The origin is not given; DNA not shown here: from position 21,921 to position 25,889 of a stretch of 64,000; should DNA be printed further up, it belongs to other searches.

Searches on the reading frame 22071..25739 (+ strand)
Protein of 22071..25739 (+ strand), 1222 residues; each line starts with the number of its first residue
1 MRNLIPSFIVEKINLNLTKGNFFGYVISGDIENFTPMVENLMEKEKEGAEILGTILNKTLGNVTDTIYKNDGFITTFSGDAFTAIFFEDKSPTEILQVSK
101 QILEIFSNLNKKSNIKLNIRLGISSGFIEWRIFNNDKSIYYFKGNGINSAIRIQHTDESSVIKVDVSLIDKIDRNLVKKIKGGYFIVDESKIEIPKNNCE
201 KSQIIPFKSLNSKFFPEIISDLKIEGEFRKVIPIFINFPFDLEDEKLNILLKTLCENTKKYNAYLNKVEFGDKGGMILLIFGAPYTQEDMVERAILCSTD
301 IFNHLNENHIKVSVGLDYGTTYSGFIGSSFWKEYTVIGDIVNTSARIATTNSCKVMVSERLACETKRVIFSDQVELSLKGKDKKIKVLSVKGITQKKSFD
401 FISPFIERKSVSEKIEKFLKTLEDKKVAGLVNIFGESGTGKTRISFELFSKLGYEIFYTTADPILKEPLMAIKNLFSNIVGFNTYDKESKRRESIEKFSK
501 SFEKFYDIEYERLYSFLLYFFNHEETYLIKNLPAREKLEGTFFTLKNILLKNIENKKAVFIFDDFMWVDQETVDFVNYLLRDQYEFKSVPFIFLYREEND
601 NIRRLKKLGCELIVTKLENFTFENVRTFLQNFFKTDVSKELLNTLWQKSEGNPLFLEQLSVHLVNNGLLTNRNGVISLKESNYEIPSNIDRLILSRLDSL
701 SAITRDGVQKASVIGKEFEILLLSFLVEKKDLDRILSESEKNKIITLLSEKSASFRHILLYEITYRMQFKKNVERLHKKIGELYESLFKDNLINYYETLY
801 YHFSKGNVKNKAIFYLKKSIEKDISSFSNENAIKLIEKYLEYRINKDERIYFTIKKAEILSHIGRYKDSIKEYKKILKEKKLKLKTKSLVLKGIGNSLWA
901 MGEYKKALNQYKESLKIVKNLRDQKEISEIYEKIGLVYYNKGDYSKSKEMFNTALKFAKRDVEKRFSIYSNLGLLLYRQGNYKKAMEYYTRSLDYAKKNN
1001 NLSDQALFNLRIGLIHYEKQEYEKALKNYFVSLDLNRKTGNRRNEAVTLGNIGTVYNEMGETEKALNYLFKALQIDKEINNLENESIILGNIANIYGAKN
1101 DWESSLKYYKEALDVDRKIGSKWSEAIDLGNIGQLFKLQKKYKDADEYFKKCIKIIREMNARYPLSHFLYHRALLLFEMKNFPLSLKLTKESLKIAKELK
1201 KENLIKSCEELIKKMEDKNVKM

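Call 77: search_protein_families(library=pfam, proteins=[window:22071-25739:+], max_evalue=0.001)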
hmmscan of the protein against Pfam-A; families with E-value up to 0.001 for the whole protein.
window:22071-25739:+ (1222 aa): 15 families
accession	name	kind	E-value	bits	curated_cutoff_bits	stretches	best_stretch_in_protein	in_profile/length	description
PF13424.12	TPR_12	-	3.5e-46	155.7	30.1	5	1087-1157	4-76/77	Tetratricopeptide repeat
PF00515.34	TPR_1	-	1.4e-36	123.3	27.8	3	968-996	3-31/34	Tetratricopeptide repeat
PF07719.23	TPR_2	-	1.2e-32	109.7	27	1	968-999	3-34/34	Tetratricopeptide repeat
PF13374.12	TPR_10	-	3e-23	81.5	27.5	1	967-997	3-33/42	Tetratricopeptide repeat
PF13181.12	TPR_8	-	6.3e-21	73.1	25.7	1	967-999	2-34/34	Tetratricopeptide repeat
PF13176.12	TPR_7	-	6.8e-21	73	27.9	0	969-997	2-32/36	Tetratricopeptide repeat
PF00211.25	Guanylate_cyc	-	3.5e-14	53.2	21.9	2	302-384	92-176/183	Adenylate and Guanylate cyclase catalytic domain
PF13414.12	TPR_11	-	3.7e-13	49.4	26.8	0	935-980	1-42/42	TPR repeat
PF17874.7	TPR_MalT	-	2.3e-11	44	45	1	928-1042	40-158/336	MalT-like TPR region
PF13432.12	TPR_16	-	4.7e-11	43.3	32.7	2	934-993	3-58/65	Tetratricopeptide repeat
PF13428.12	TPR_14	-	1.6e-08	34.8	23.5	0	972-993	7-28/44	Tetratricopeptide repeat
PF13174.12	TPR_6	-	4.6e-07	30.5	26.3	0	971-991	5-25/33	Tetratricopeptide repeat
PF14938.12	SNAP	-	6.9e-07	29.5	25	1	1034-1169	63-199/282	Soluble NSF attachment protein, SNAP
PF13191.12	AAA_16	-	1.6e-06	29.2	32.6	1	405-583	2-159/167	AAA ATPase domain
PF14559.12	TPR_19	-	0.00061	20.5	25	0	976-1025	1-44/68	Tetratricopeptide repeat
